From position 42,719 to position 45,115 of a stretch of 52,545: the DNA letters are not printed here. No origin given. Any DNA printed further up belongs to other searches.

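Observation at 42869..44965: REC-cyclase-kinase triple fusion keeps catalytic signatures of both enzymes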

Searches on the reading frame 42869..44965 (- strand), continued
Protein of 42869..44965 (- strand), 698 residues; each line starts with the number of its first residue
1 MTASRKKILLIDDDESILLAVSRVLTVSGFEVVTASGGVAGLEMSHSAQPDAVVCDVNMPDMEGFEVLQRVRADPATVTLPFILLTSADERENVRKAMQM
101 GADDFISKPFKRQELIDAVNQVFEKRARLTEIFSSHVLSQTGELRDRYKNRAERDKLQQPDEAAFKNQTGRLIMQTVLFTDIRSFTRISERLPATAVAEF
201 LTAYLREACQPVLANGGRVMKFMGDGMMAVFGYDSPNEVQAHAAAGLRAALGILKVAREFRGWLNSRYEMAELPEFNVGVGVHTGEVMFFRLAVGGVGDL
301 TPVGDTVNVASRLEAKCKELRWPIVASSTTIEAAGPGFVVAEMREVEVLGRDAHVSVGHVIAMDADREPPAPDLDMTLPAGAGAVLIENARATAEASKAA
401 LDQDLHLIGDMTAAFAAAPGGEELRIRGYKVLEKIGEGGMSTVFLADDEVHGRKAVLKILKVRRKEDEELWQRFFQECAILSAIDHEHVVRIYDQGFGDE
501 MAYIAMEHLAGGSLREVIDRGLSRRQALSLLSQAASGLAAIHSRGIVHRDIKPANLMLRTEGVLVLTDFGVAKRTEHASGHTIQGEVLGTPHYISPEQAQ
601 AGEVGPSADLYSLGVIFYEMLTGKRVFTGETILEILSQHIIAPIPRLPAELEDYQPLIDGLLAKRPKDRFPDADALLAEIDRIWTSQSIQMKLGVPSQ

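Call 10: find_related_loci(query=window:42869-44965:-, collection=genome_contigs, flank=10000)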
Query window:42869-44965:- (698 aa) in genome_contigs; peptide patterns used: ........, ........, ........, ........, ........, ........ (x = any residue, [..] = any of these).
599 stretches matched a pattern (row limit reached: there are more); 497 encode a relative of the query (tblastn E <= 1e-3); the best 80 are kept; 80 distinct loci.
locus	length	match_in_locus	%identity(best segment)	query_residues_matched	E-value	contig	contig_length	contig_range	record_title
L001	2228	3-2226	92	1-683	0e+0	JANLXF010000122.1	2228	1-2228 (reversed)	MAG: Actinomycetes bacterium isolate OTE_20_metabat_100 OTE_20_k141_1787666, whole genome shotgun sequence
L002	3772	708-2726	45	7-685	0e+0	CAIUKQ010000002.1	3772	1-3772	MAG: uncultured beta proteobacterium isolate Kiruna2_bin-4101 genome assembly, contig: bin-4101:002/514, whole genome sh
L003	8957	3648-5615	40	7-676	1e-138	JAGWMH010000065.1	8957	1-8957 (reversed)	MAG: Betaproteobacteria bacterium isolate REEB203 contig-150_12280, whole genome shotgun sequence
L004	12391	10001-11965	36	7-683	6e-122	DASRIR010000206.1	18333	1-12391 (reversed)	MAG TPA_asm: Burkholderiales bacterium isolate SMAG_U10115 k141_1135710, whole genome shotgun sequence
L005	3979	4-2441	43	28-682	1e-71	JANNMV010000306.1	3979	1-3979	MAG: Pseudomonadota bacterium isolate SOY_35_metabat.243 SOY_35_k141_4428192, whole genome shotgun sequence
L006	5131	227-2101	48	178-682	4e-71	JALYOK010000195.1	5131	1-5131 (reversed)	MAG: Pseudomonadota bacterium isolate MDV bin9 SD1454-56_k127_595949, whole genome shotgun sequence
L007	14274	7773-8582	49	411-680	1e-70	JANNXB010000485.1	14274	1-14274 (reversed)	MAG: Betaproteobacteria bacterium isolate VAR_34_metabat_274 VAR_34_k141_2781124, whole genome shotgun sequence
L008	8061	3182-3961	49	424-681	3e-69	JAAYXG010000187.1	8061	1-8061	MAG: Lysobacteraceae bacterium isolate AS06rmzACSIP_108 163054_AS06, whole genome shotgun sequence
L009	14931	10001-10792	47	418-681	2e-67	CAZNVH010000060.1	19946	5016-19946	MAG TPA_asm: uncultured Enterobacteriaceae bacterium isolate binchicken_co165_59 genome assembly, contig: k141_2468066,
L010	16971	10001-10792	42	421-683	2e-67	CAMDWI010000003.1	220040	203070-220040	MAG: Klebsiella pneumoniae isolate MH-09jul19-253 genome assembly, contig: MH-09jul19-C53, whole genome shotgun sequence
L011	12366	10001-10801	43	424-688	2e-67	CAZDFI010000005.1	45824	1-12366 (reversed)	MAG TPA_asm: uncultured Enterobacteriaceae bacterium isolate binchicken_co85_92 genome assembly, contig: NODE_479_length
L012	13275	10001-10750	46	426-673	7e-67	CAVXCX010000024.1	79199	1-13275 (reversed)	MAG: uncultured Gammaproteobacteria bacterium isolate MFD03551.bin.1.75 genome assembly, contig: contig_98189, whole gen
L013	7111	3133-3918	46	426-685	9e-67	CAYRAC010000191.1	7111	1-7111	MAG TPA_asm: uncultured Steroidobacteraceae bacterium isolate binchicken_co162_183 genome assembly, contig: NODE_28013_l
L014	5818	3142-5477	46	28-681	2e-66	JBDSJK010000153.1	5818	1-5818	MAG: Burkholderiales bacterium isolate cluster1_bin.320 k127_12692670, whole genome shotgun sequence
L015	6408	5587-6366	44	424-683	2e-66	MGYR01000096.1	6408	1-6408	MAG: Gammaproteobacteria bacterium RIFCSPLOWO2_02_FULL_56_15 rifcsplowo2_02_scaffold_28091, whole genome shotgun sequenc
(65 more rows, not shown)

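Call 17: find_encoding_contigs(protein=P0043, flank=10000, max_places=2)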
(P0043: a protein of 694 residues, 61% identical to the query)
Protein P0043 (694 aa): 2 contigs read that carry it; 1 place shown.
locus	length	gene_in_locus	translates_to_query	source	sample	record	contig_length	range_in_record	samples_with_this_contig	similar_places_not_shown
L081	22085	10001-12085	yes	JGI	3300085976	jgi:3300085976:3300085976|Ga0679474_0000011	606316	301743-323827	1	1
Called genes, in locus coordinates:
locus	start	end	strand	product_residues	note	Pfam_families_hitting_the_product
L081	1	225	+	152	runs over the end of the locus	PF05229:SCPU (weak), PF24223:MrpH_C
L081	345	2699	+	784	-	PF00577:Usher, PF13620:CarboxypepD_reg (faint)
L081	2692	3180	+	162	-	PF05229:SCPU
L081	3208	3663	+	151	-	-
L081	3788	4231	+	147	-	PF00027:cNMP_binding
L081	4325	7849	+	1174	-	PF08447:PAS_3, PF08448:PAS_4, PF13426:PAS_9, PF00989:PAS, PF13426:PAS_9, PF00989:PAS, PF13426:PAS_9, PF08448:PAS_4, +10 more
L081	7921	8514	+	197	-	PF00072:Response_reg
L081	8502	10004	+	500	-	PF00069:Pkinase, PF01636:APH (faint), PF07714:PK_Tyr_Ser-Thr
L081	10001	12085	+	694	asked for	PF00072:Response_reg, PF00211:Guanylate_cyc, PF01636:APH (faint), PF00069:Pkinase, PF07714:PK_Tyr_Ser-Thr, PF03109:ABC1 (weak)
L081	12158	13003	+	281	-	PF00072:Response_reg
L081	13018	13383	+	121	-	PF00072:Response_reg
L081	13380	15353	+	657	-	PF01627:Hpt, PF02895:H-kinase_dim, PF02518:HATPase_c, PF01584:CheW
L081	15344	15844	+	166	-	PF01584:CheW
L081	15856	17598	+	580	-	PF12729:4HB_MCP_1, PF00672:HAMP, PF00015:MCPsignal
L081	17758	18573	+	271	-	PF03705:CheR_N, PF08242:Methyltransf_12 (faint), PF13649:Methyltransf_25 (faint), PF01739:CheR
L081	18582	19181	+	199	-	PF03975:CheD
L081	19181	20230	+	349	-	PF00072:Response_reg, PF01339:CheB_methylest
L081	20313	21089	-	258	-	PF00072:Response_reg, PF00486:Trans_reg_C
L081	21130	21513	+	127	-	PF00072:Response_reg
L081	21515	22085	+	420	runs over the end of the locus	PF00989:PAS, PF08448:PAS_4, PF13188:PAS_8 (weak), PF13426:PAS_9, PF08447:PAS_3, PF00989:PAS, PF00512:HisKA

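Call 18: find_encoding_contigs(protein=P0114, flank=10000, max_places=2)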
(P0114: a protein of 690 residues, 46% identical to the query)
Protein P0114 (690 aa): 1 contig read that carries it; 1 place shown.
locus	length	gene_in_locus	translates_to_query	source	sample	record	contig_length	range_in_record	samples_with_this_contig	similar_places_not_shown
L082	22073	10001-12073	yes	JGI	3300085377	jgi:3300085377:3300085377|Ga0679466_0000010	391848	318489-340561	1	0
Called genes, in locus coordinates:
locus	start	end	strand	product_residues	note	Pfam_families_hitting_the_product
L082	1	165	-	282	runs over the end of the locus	PF00809:Pterin_bind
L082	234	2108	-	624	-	PF06480:FtsH_ext, PF06068:TIP49 (weak), PF00004:AAA, PF07728:AAA_5 (faint), PF17862:AAA_lid_3, PF01434:Peptidase_M41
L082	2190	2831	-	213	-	PF01728:FtsJ, PF13847:Methyltransf_31 (faint)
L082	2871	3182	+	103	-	PF01985:CRS1_YhbY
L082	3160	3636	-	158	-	PF03449:GreA_GreB_N, PF01272:GreA_GreB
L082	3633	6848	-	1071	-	PF25596:CPSase_L_D1, PF02786:CPSase_L_D2, PF02787:CPSase_L_D3, PF25596:CPSase_L_D1, PF02655:ATP-grasp_3 (weak), PF02786:CPSase_L_D2, PF02222:ATP-grasp, PF02142:MGS, +5 more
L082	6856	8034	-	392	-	PF00988:CPSase_sm_chain, PF00117:GATase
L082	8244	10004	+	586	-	PF08447:PAS_3, PF00512:HisKA, PF13581:HATPase_c_2 (faint), PF02518:HATPase_c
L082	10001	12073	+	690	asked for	PF00072:Response_reg, PF00211:Guanylate_cyc, PF00069:Pkinase, PF01636:APH (weak), PF07714:PK_Tyr_Ser-Thr, PF03109:ABC1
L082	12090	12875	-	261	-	PF01113:DapB_N, PF05173:DapB_C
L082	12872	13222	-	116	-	PF04355:BamE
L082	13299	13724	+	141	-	PF01475:FUR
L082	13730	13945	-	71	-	PF07311:Dodecin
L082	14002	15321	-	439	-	PF04966:OprB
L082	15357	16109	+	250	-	PF00106:adh_short, PF08659:KR, PF13561:adh_short_C2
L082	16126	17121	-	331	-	PF01073:3Beta_HSD, PF01370:Epimerase, PF02719:Polysacc_synt_2 (weak), PF04321:RmlD_sub_bind, PF07993:NAD_binding_4 (faint), PF16363:GDP_Man_Dehyd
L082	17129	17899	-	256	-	PF02535:Zip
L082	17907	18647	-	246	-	PF02578:Cu-oxidase_4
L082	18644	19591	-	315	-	PF01479:S4 (weak), PF00849:PseudoU_synth_2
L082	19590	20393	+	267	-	PF13512:TPR_18, PF13525:YfiO, PF07719:TPR_2 (faint), PF13174:TPR_6 (faint), PF13428:TPR_14 (faint), PF13432:TPR_16 (weak)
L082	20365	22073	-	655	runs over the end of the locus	PF00270:DEAD (weak), PF13307:Helicase_C_2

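Call 19: find_encoding_contigs(protein=P0086, flank=10000, max_places=2)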
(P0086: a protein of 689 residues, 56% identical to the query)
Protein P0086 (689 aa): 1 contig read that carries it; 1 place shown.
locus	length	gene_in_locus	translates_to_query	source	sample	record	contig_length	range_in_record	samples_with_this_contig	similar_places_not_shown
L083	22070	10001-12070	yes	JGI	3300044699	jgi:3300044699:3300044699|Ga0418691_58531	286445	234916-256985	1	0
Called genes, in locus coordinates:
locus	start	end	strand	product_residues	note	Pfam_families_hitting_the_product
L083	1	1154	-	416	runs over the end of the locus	PF00733:Asn_synthase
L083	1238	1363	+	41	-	-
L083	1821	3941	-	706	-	PF13527:Acetyltransf_9 (weak), PF02540:NAD_synthase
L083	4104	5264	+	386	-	PF01960:ArgJ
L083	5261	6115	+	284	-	PF05673:DUF815, PF13191:AAA_16 (faint)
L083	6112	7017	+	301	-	PF00293:NUDIX, PF14815:NUDIX_4, PF02581:TMP-TENI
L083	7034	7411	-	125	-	-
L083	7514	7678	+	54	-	-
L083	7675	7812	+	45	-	-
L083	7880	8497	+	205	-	PF00072:Response_reg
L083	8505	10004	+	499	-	PF00069:Pkinase, PF01636:APH (faint), PF07714:PK_Tyr_Ser-Thr, PF14531:Kinase-like (faint)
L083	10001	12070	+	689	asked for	PF00072:Response_reg, PF00211:Guanylate_cyc, PF00069:Pkinase, PF01636:APH (faint), PF07714:PK_Tyr_Ser-Thr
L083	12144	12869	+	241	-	PF00072:Response_reg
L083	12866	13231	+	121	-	PF00072:Response_reg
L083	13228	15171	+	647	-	PF01627:Hpt, PF02895:H-kinase_dim, PF02518:HATPase_c, PF01584:CheW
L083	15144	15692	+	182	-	PF01584:CheW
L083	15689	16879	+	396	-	PF12729:4HB_MCP_1, PF00672:HAMP, PF00015:MCPsignal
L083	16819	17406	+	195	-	PF00015:MCPsignal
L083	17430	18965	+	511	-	PF12729:4HB_MCP_1, PF00672:HAMP, PF00015:MCPsignal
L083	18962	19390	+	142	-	-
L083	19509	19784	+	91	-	-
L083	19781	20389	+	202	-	PF03705:CheR_N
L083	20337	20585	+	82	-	PF01739:CheR, PF08242:Methyltransf_12 (weak), PF13649:Methyltransf_25 (weak), PF08241:Methyltransf_11 (weak)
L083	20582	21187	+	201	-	PF03975:CheD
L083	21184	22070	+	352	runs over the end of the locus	PF00072:Response_reg, PF01339:CheB_methylest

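Call 35: predict_structure(alignment_id=A1)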
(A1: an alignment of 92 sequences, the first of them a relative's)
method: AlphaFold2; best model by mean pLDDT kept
length: 698 residues; sequences in the alignment: 92
mean_pLDDT: 88.0   pTM: 0.76
mean pLDDT of the five models: 88.0, 84.9, 84.6, 84.0, 83.1
residues with pLDDT >= 90: 441; 70-90: 171; 50-70: 78; < 50: 8
segments of 3 or more residues with pLDDT < 50: 583-585
pLDDT, mean of each block of 10 residues (from residue 1): 82 97 97 98 95 96 94 80 88 77 89 93 77 66 70 54 58 94 91 90 95 93 94 93 97 96 83 87 92 59 90 94 98 95 92 91 80 66 79 88 90 67 85 90 94 95 86 87 93 91 95 97 97 98 94 96 93 75 55 93 92 98 96 95 97 98 97 98 94 73
secondary structure, 60 per line:
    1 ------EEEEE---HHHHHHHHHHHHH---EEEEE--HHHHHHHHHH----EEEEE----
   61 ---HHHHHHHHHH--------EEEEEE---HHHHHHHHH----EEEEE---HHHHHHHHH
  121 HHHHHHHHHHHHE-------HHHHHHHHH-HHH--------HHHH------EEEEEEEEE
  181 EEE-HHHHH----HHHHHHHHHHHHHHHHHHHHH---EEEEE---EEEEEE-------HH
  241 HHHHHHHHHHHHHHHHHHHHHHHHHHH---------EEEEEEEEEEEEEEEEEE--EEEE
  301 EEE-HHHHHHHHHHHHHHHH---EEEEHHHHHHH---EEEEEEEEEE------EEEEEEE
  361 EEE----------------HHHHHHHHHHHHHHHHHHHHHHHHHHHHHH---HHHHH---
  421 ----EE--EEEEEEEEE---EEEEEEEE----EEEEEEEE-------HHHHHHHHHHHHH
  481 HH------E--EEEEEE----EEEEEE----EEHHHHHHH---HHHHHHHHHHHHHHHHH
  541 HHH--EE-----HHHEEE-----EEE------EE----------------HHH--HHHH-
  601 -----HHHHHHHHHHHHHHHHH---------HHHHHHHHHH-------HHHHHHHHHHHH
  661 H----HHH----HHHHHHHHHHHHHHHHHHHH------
elements in order (helices of 4 or more, strands of 3 or more residues): E7-11 H15-27 E31-35 H38-47 E52-56 H64-73 E82-87 H91-99 E104-108 H112-132 H141-149 H162-165 E172-183 H185-189 H194-214 E218-222 E226-231 H239-267 E277-294 E297-303 H305-320 E324-327 H328-334 E338-347 E354-363 H380-409 H413-417 E429-437 E441-448 E453-460 H468-482 E492-497 E502-507 H514-520 H524-543 E556-558 E564-566 H596-599 H606-622 H632-641 H649-661 H673-692

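Call 39: fold_search(model_id=the predicted structure, library=pdb)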
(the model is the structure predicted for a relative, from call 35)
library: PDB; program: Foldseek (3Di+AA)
matches with E <= 10: 2000; with E <= 0.001: 2000
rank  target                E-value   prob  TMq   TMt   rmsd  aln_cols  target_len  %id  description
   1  5u94                  1.8e-22  1.00  0.33  0.85   2.3       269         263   32  Crystal structure of the Mycobacterium tuberculosis PASTA kinase PknB in complex with the potential theraputic kinase in (released 2017-12-20)
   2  1o6y                  5.7e-22  1.00  0.33  0.85   2.2       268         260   32  Catalytic domain of PknB kinase from Mycobacterium tuberculosis (released 2003-01-30)
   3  4eqm_A                7.9e-21  1.00  0.33  0.81   3.2       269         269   30  Structural analysis of Staphylococcus aureus serine/threonine kinase PknB (released 2012-06-27)
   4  6b2q_C                1.2e-20  1.00  0.34  0.87   2.6       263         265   34  Dual Inhibition of the Essential Protein Kinases A and B in Mycobacterium tuberculosis (released 2018-02-14)
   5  1mru_A                1.5e-20  1.00  0.32  0.81   3.3       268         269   32  Intracellular Ser/Thr protein kinase domain of Mycobacterium tuberculosis PknB. (released 2003-02-11)
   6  6b2q_B                3.0e-20  1.00  0.34  0.86   2.7       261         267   34  Dual Inhibition of the Essential Protein Kinases A and B in Mycobacterium tuberculosis (released 2018-02-14)
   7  8r4u_A                4.0e-20  1.00  0.33  0.70  10.8       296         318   26  Structure of salt-inducible kinase 3 with inhibitors (released 2024-03-27)
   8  4eqm_D                6.1e-20  1.00  0.33  0.83   2.8       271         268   30  Structural analysis of Staphylococcus aureus serine/threonine kinase PknB (released 2012-06-27)
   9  9ymt                  6.8e-20  1.00  0.32  0.79   3.5       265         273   31  Staphylococcus aureus serine/threonine kinase Stk1 with inhibitor GW779439X (released 2026-03-11)
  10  8r4o_K                1.0e-19  1.00  0.33  0.70  11.3       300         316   25  Salt inducible kinase 3 in complex with inhibitor (released 2024-03-27)
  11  8r4o_C                1.7e-19  1.00  0.33  0.71  11.1       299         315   26  Salt inducible kinase 3 in complex with inhibitor (released 2024-03-27)
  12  8r4u_E                2.0e-19  1.00  0.34  0.73   4.5       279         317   26  Structure of salt-inducible kinase 3 with inhibitors (released 2024-03-27)
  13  8r4o_G                2.2e-19  1.00  0.32  0.68   4.6       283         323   25  Salt inducible kinase 3 in complex with inhibitor (released 2024-03-27)
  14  6b2q_A                2.6e-19  1.00  0.33  0.86   2.9       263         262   33  Dual Inhibition of the Essential Protein Kinases A and B in Mycobacterium tuberculosis (released 2018-02-14)
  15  8r4v_C                2.6e-19  1.00  0.33  0.70  11.1       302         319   24  Structure of Salt-inducible kinase 3 in complex with inhibitor (released 2024-03-27)
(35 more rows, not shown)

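Call 45: search_protein_families(library=pfam, proteins=[L003:689-1306:+, L003:1440-2027:+, L003:2092-3192:+, L003:6092-6958:+, L003:7024-7386:+, L003:7392-8033:+, L004:9992-11974:+, L004:7902-9734:-, L004:5863-7905:-, L004:7983-9860:+], max_evalue=0.0001)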
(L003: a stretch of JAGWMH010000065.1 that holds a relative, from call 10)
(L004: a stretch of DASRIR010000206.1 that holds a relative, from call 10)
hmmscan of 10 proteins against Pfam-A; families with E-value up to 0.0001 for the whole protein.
L003:689-1306:+ (205 aa): 0 families

L003:1440-2027:+ (195 aa): 1 family
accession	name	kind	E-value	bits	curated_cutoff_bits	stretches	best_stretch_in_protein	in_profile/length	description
PF01883.24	FeS_assembly_P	-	8.9e-19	68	23.5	1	100-170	2-72/73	Iron-sulfur cluster assembly protein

L003:2092-3192:+ (366 aa): 0 families

L003:6092-6958:+ (288 aa): 1 family
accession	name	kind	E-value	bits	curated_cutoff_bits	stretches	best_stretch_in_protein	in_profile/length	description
PF00072.30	Response_reg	-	8.4e-24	84.3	30.2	1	156-268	1-110/111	Response regulator receiver domain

L003:7024-7386:+ (120 aa): 1 family
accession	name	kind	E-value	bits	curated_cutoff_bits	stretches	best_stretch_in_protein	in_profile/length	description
PF00072.30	Response_reg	-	4.2e-25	88.5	30.2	1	6-117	1-110/111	Response regulator receiver domain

L003:7392-8033:+ (213 aa): 1 family
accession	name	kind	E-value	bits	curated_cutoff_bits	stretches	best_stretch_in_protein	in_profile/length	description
PF01584.24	CheW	-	5.5e-19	68.6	23.5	1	71-195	9-135/138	CheW-like domain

L004:9992-11974:+ (660 aa): 4 families
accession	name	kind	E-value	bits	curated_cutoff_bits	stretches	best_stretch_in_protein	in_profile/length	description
PF00072.30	Response_reg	-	2.9e-28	98.7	30.2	1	5-117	1-111/111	Response regulator receiver domain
PF00069.31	Pkinase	-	2.4e-19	70.2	31.7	1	434-618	13-201/263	Protein kinase domain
PF00211.25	Guanylate_cyc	-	5.2e-16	59.2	21.9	1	171-322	7-147/183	Adenylate and Guanylate cyclase catalytic domain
PF07714.23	PK_Tyr_Ser-Thr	-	2.9e-11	43.6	23.1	1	443-616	24-207/258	Protein tyrosine and serine/threonine kinase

L004:7902-9734:- (610 aa): 6 families
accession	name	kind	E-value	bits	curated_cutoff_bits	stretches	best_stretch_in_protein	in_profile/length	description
PF02518.31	HATPase_c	-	4.6e-27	95.1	26.4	1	490-598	3-108/111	Histidine kinase-, DNA gyrase B-, and HSP90-like ATPase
PF00512.31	HisKA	-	2.1e-14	53.8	26.9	1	378-442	4-66/66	His Kinase A (phospho-acceptor) domain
PF08448.16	PAS_4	-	4.9e-11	43.3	23.1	1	261-370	1-109/110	PAS fold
PF00989.32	PAS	-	2e-07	31.4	22.6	1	258-302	4-48/113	PAS fold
PF13188.13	PAS_8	-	6.8e-07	29.4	21.8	1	258-299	4-42/65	PAS domain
PF13426.13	PAS_9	-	6.1e-05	23.7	27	0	265-368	1-103/103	PAS domain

L004:5863-7905:- (680 aa): 4 families
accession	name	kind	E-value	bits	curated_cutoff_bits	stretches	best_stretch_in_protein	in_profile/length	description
PF00437.27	T2SSE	-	7.9e-136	453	24.9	1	297-675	4-370/370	Type II/IV secretion system protein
PF05157.20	MshEN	-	1.3e-13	51.1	23.1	1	180-255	2-78/90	MshEN domain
PF13466.11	STAS_2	-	1.3e-09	38.5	29.2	1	22-93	4-74/80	STAS domain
PF01740.26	STAS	-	3.6e-07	30.3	22.6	1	13-93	7-88/106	STAS domain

L004:7983-9860:+ (625 aa): 0 families
